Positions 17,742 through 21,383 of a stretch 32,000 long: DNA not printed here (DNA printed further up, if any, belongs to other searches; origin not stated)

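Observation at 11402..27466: Defence operon may be cargo of a Tn7/Tn5053-like transposon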

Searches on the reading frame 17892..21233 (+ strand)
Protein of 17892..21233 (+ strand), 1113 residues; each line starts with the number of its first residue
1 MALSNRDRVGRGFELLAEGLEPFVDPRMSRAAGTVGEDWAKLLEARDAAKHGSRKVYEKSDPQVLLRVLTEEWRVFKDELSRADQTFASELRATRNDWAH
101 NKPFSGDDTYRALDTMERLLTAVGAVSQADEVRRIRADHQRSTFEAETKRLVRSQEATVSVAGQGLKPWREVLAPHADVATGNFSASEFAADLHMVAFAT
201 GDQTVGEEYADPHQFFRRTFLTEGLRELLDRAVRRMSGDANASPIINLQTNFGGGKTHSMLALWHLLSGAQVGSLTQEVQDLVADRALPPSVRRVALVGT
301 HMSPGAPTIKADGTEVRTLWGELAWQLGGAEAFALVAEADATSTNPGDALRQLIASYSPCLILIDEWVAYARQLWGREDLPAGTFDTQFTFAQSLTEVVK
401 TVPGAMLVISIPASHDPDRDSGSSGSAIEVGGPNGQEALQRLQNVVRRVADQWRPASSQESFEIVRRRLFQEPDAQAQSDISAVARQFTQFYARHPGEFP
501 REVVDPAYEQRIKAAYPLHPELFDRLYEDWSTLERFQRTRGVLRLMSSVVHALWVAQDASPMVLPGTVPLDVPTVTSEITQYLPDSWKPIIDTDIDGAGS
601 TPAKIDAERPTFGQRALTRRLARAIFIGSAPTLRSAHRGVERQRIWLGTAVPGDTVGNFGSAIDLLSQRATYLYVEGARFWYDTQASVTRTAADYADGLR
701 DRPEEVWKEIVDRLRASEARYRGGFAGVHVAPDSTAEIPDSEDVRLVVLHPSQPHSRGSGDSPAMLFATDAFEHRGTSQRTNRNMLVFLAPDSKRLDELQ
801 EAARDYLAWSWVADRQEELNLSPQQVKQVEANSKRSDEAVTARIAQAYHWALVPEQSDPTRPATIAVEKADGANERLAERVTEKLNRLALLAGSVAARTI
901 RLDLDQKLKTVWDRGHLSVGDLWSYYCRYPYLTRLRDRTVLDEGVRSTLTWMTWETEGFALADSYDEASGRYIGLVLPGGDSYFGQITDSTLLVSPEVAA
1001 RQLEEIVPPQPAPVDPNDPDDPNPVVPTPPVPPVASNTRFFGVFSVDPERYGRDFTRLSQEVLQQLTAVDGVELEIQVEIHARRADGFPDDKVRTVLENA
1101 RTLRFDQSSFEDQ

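Call 4: search_protein_families(library=pfam, proteins=[window:17892-21233:+], max_evalue=0.01)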
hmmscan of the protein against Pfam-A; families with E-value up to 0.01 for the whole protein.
window:17892-21233:+ (1113 aa): 2 families
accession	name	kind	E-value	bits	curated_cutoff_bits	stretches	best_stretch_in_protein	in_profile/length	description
PF18731.6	HEPN_Swt1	-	6.1e-36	123.6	27.5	1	11-124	1-115/115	Swt1-like HEPN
PF04465.17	DUF499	-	1e-24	86.9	23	1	303-849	38-594/1024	Protein of unknown function (DUF499)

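Call 10: search_protein_families(library=padloc, proteins=[window:17892-21233:+], max_evalue=0.001)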
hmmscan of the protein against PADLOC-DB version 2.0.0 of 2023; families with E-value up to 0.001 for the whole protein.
window:17892-21233:+ (1113 aa): 2 families
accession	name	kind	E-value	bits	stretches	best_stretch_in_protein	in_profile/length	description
PDLC00662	HmaC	-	2e-271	901.4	1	166-1111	3-940/941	AAA+ ATPase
PDLC02192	DUF499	-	1.4e-35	120.5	1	210-874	33-651/1022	-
